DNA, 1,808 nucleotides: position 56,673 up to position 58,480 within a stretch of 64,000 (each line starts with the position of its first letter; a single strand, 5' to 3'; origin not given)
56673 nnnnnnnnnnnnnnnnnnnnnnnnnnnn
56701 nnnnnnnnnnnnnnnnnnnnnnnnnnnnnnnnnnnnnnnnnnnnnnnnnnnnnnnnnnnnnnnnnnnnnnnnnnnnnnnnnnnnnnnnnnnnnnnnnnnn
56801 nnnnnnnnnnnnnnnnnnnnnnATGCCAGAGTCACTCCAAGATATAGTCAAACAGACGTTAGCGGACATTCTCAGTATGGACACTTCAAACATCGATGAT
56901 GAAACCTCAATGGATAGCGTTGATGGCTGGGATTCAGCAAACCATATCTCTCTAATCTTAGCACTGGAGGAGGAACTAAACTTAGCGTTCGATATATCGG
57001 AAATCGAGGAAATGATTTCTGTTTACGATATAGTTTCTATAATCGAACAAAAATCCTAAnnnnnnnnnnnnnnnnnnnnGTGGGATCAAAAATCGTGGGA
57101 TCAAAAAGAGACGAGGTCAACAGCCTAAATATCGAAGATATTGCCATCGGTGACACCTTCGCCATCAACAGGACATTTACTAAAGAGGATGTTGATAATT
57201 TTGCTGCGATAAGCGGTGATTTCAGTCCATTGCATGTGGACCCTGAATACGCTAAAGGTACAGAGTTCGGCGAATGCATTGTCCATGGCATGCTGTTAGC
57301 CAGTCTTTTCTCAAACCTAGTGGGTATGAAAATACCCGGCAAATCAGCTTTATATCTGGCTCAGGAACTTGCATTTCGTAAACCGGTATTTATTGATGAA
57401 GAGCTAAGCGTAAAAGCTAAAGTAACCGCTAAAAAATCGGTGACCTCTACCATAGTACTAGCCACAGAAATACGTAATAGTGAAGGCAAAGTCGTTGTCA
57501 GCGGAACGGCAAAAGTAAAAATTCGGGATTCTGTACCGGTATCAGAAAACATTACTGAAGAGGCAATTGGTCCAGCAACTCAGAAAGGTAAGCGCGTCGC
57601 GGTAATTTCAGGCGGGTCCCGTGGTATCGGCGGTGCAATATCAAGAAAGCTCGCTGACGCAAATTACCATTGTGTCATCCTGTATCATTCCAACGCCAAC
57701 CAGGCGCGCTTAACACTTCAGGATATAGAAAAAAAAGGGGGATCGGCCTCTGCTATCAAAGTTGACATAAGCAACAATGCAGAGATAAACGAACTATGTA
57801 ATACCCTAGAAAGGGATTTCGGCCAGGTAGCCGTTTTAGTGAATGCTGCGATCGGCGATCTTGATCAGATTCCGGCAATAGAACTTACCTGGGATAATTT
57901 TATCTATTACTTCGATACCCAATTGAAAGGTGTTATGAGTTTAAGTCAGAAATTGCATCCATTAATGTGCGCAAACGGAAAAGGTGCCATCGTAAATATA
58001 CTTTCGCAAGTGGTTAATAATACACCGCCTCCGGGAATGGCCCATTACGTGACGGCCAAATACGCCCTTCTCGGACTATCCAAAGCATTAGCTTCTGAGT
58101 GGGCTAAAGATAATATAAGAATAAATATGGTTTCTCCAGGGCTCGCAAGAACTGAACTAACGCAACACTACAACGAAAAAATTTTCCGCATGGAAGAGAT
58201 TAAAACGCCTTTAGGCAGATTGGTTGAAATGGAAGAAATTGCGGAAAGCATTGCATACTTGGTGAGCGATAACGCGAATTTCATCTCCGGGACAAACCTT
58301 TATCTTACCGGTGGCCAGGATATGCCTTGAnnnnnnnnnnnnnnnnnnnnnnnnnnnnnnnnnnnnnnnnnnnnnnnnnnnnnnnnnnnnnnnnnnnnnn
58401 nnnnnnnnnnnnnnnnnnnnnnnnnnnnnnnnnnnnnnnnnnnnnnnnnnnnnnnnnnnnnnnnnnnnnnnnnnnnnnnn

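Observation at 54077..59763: Five-gene FkbH / ACP / MaoC-SDR / AAC(3)-like / alpha-barrel cassette wedged into the exosortase-A acyl module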

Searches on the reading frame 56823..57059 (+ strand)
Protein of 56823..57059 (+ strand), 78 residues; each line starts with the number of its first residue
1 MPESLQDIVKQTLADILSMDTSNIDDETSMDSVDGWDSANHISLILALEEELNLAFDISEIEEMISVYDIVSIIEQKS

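Call 6: search_protein_families(library=pfam, proteins=[window:56823-57059:+], max_evalue=0.01)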
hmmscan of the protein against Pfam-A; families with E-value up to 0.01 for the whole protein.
window:56823-57059:+ (78 aa): 1 family
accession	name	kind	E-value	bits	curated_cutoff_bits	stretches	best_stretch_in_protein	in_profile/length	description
PF00550.31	PP-binding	-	2.7e-05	24.8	20.8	1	8-71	2-64/67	Phosphopantetheine attachment site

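Call 7: search_protein_families(library=ncbifam, proteins=[window:56823-57059:+], max_evalue=0.01)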
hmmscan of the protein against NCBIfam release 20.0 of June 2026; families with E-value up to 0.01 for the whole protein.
window:56823-57059:+ (78 aa): 7 families
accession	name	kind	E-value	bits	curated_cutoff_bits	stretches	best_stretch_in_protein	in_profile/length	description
NF002148.0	PRK00982.1-2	subfamily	4e-07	29.8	71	1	4-77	4-77/79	acyl carrier protein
NF002151.0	PRK00982.1-5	equivalog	1.1e-05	25.4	92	1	6-77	5-76/78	acyl carrier protein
NF002149.0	PRK00982.1-3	equivalog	1.6e-05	24.7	106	1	4-76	3-75/78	acyl carrier protein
NF002150.0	PRK00982.1-4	subfamily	3.8e-05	23.9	66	1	7-77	8-78/80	acyl carrier protein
NF006031.0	PRK08172.1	equivalog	0.00012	22.7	76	1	6-76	6-76/82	acyl carrier protein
TIGR00517.1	acyl_carrier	equivalog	0.00084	19.2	70.45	1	6-77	5-76/77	acyl carrier protein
NF009104.0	PRK12449.1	equivalog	0.0098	15.8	70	0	17-77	18-78/80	acyl carrier protein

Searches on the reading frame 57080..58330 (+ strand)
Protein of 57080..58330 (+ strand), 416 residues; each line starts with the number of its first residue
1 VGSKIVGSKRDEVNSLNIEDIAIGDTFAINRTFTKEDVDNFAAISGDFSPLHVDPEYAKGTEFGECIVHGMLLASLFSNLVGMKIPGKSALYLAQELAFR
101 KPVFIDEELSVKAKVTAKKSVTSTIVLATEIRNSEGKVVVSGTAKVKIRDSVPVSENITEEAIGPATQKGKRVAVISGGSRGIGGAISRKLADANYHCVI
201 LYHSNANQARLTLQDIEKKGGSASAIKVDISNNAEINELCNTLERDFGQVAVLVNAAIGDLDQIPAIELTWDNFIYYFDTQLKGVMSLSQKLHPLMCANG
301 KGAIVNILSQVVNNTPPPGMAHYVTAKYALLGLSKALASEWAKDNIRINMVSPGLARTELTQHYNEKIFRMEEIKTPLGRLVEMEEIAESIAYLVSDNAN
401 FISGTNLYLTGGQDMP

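Call 6: search_protein_families(library=pfam, proteins=[window:57080-58330:+], max_evalue=0.01)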
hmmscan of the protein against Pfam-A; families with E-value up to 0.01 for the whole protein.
window:57080-58330:+ (416 aa): 6 families
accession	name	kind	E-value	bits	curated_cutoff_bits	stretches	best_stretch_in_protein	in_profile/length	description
PF13561.12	adh_short_C2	-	1.9e-48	165.5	27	1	181-412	6-234/236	Enoyl-(Acyl carrier protein) reductase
PF00106.31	adh_short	-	2.5e-40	138.5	26.6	1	173-367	2-193/195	short chain dehydrogenase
PF01575.25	MaoC_dehydratas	-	1e-23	83.7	27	1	29-130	14-116/123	MaoC like domain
PF08659.16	KR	-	4.4e-09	37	22.6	1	175-326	4-152/180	KR domain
PF13452.11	FAS1_DH_region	-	1.8e-07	31.8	22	1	32-140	13-130/132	FAS1-like, dehydratase domain region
PF23441.1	SDR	-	0.0026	17.6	27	0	303-410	143-252/258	SDR-like rossmann domain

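Call 7: search_protein_families(library=ncbifam, proteins=[window:57080-58330:+], max_evalue=0.01)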
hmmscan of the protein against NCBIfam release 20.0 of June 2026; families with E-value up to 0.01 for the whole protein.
window:57080-58330:+ (416 aa): 236 families (the best 25 are shown)
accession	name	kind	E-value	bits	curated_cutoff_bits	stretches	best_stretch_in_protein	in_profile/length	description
NF009466.0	PRK12826.1-2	subfamily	1.7e-51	175.1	222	1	171-415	3-246/248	3-oxoacyl-ACP reductase FabG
TIGR01830.1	3oxo_ACP_reduc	equivalog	8.3e-49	166.4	297.75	1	174-412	1-237/239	3-oxoacyl-[acyl-carrier-protein] reductase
NF005559.1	PRK07231.1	subfamily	3.2e-48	164.4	215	1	171-413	4-247/249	glucose 1-dehydrogenase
NF004198.0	PRK05653.1-3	equivalog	3e-47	161.1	296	1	170-414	6-247/248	3-oxoacyl-ACP reductase FabG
NF009464.0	PRK12824.1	subfamily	4.2e-46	157.6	269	1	171-415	2-244/245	3-oxoacyl-ACP reductase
NF004818.0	PRK06172.1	equivalog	1.8e-45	155.3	336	1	171-413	7-250/253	SDR family oxidoreductase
NF053542.1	FlxB_rubin_SDR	equivalog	1.1e-43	149.7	340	1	173-412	2-238/239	flexirubin biosynthesis SDR family reductase FlxB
NF004199.0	PRK05653.1-4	equivalog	1.2e-43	149.5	301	1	173-414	7-246/247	3-oxoacyl-ACP reductase FabG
TIGR01829.1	AcAcCoA_reduct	subfamily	1.4e-43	149.3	302.1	1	172-415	1-242/242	acetoacetyl-CoA reductase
NF004197.0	PRK05653.1-1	equivalog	9.4e-43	146.6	332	1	171-415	7-248/249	3-oxoacyl-ACP reductase FabG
NF009384.0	PRK12743.1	equivalog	1.6e-42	145.5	264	1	168-412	3-246/258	SDR family oxidoreductase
NF005067.0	PRK06484.1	equivalog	1.4e-41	142.7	713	1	169-413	7-251/524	short chain dehydrogenase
NF004774.0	PRK06114.1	equivalog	8.7e-41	140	360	1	171-412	16-258/262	SDR family oxidoreductase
NF047420.2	EF_P_mod_YmfI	equivalog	1.2e-40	139.7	238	1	174-412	2-234/236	elongation factor P 5-aminopentanone reductase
NF006393.0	PRK08642.1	equivalog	1.8e-40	139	292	1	168-412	3-250/254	3-oxoacyl-ACP reductase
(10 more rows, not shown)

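Call 74: search_solved_structures(query=window:57080-58330:+, max_evalue=1e-10)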
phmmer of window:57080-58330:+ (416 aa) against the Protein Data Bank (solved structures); distinct sequences matched with E-value up to 1e-10: 442 (the best 60 are shown).
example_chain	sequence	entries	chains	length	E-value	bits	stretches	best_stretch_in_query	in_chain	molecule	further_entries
3osu_A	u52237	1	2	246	1.5e-36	129.6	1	172-413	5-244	3-oxoacyl-[acyl-carrier-protein] reductase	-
3sj7_A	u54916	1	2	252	2.1e-36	129.2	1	172-413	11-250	3-oxoacyl-(Acyl-carrier-protein) reductase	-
2uvd_A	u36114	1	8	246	1.9e-35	126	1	169-413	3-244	3-OXOACYL-(ACYL-CARRIER-PROTEIN) REDUCTASE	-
3woh_A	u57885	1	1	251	2.1e-32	115.9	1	164-414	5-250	SiaM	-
4k6c_A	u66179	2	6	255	4.1e-32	115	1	170-415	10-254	Acetoacetyl-CoA reductase | Putative Acetoacetyl-CoA reductase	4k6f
6uds_A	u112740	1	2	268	5.8e-32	114.5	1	167-413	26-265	3-oxoacyl-(Acyl-carrier-protein) reductase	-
6wpr_A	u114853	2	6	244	9.7e-32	113.8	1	170-413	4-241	3-oxoacyl-[acyl-carrier-protein] reductase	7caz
6t60_A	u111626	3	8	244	1.2e-31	113.4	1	171-413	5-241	3-oxoacyl-(Acyl-carrier-protein) reductase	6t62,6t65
5gwt_A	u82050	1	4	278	1.6e-31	113.1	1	173-414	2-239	4-hydroxyisolecuine dehydrogenase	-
5gwr_A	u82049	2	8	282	3.2e-31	112.1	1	171-412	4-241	4-hydroxyisolecuine dehydrogenase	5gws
1h5q_A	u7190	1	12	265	3.4e-31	112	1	172-413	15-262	NADP-DEPENDENT MANNITOL DEHYDROGENASE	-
3ftp_A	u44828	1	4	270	5.5e-31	111.3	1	170-415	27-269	3-oxoacyl-[acyl-carrier protein] reductase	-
1vl8_A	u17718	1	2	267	5.8e-31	111.2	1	172-412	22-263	Gluconate 5-dehydrogenase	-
8sy8_A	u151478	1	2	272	2.1e-30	109.4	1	169-414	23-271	4-formylbenzenesulfonate dehydrogenase TsaC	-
4iin_A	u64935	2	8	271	2.2e-30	109.3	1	170-413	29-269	3-ketoacyl-acyl carrier protein reductase (FabG)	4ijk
1iq6_A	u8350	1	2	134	6.6e-29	104.5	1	19-148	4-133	(R)-SPECIFIC ENOYL-COA HYDRATASE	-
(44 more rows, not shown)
